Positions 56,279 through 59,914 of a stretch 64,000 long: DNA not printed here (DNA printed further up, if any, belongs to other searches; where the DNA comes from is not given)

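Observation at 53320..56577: Circularly permuted SARP: MalT-like STAND NTPase and TPR array first, OmpR-type winged helix plus BTAD at the C-terminus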

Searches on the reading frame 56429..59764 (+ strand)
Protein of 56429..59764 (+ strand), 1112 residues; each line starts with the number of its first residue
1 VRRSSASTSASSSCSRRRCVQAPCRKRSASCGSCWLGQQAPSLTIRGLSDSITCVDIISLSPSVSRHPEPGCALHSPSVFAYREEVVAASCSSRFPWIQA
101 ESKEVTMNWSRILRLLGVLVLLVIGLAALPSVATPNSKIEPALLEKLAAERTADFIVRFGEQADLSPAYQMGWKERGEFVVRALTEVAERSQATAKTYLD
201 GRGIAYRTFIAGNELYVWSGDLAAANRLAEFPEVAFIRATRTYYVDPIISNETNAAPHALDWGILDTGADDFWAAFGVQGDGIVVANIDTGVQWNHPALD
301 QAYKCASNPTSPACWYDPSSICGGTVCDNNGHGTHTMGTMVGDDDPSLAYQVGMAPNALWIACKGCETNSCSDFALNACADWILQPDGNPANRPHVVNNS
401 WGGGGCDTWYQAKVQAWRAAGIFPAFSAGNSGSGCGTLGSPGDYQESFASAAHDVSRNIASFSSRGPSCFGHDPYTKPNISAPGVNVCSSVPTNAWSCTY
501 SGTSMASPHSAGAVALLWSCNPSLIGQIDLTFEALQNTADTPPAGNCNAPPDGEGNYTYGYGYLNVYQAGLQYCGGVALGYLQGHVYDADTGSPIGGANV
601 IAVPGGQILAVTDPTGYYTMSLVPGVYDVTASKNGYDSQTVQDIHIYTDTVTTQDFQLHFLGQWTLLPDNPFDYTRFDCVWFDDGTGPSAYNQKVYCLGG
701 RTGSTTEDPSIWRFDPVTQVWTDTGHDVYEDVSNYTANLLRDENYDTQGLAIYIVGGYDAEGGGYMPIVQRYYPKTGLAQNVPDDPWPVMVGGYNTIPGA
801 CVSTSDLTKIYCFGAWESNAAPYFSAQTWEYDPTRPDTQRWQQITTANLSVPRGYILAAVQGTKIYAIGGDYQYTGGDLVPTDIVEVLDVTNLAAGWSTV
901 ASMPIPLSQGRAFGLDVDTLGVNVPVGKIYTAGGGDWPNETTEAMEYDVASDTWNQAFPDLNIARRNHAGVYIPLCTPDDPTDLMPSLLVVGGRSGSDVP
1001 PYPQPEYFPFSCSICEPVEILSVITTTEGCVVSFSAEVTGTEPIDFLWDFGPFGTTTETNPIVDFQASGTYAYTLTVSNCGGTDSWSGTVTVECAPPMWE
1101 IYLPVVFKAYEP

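Call 4: search_protein_families(library=pfam, proteins=[window:56429-59764:+], max_evalue=0.01)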
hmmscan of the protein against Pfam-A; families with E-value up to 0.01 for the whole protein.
window:56429-59764:+ (1112 aa): 12 families
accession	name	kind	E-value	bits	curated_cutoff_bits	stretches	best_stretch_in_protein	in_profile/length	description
PF00082.27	Peptidase_S8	-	4.1e-42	144.9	21.8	1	280-562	1-288/288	Subtilase family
PF13620.12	CarboxypepD_reg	-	5.4e-15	56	32.3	1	582-658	2-81/82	Carboxypeptidase regulatory-like domain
PF01344.31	Kelch_1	-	1.6e-14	53.5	20.1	1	687-722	6-40/46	Kelch motif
PF24981.1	Beta-prop_ATRN-LZTR1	-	2.3e-12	47.2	50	1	690-871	47-220/289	Attractin/LZTR1 beta-propeller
PF13964.12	Kelch_6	-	2.3e-12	46.9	25.3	1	691-723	10-42/50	Kelch motif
PF24681.1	Kelch_KLHDC2_KLHL20_DRC7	-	1.2e-11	44.8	50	2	690-884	6-186/221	KLHDC2/KLHL20/DRC7 Kelch-repeats domain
PF13715.12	CarbopepD_reg_2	-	2.4e-08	34.3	32.2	1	582-652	1-70/88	CarboxypepD_reg-like domain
PF13415.12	Kelch_3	-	6.3e-08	33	22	0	693-725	2-34/48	Galactose oxidase, central domain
PF18911.6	PKD_4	-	1.2e-06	29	27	1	1024-1093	12-84/85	PKD domain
PF25210.1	Kelch_FKB95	-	6.5e-06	26.4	70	0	859-959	39-126/268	FKB95, Kelch-repeats domain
PF00801.26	PKD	-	0.00029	21.2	23.5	1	1031-1091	16-79/80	PKD domain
PF07679.22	I-set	-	0.0031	18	23.7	1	1021-1093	7-76/90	Immunoglobulin I-set domain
